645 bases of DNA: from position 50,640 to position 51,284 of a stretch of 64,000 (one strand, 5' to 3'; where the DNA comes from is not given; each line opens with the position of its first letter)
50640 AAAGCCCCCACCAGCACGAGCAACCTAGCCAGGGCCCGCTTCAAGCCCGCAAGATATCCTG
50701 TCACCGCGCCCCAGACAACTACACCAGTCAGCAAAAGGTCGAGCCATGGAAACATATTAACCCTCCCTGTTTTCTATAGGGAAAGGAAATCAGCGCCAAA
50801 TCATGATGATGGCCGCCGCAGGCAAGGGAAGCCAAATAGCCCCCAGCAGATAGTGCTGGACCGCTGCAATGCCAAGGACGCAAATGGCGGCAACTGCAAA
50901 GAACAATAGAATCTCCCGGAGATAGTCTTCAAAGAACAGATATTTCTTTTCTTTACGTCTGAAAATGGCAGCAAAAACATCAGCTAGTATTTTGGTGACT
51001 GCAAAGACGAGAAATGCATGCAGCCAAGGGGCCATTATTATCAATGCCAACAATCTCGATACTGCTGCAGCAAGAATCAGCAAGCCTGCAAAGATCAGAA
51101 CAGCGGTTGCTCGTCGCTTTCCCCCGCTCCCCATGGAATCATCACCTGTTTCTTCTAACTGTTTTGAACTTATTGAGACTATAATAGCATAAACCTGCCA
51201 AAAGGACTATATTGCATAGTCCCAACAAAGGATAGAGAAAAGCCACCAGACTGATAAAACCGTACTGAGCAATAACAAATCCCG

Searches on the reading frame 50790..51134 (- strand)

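Call 37: search_protein_families(library=ncbifam, proteins=[window:50790-51134:-], max_evalue=0.1)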
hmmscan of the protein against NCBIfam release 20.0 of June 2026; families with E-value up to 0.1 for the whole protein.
window:50790-51134:- (114 aa): 1 family
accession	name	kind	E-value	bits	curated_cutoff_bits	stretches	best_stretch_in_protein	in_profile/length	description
NF049986.1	memb_Rv1678_C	equivalog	0.0056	16.6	50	1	4-40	27-63/95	Rv1678 family membrane protein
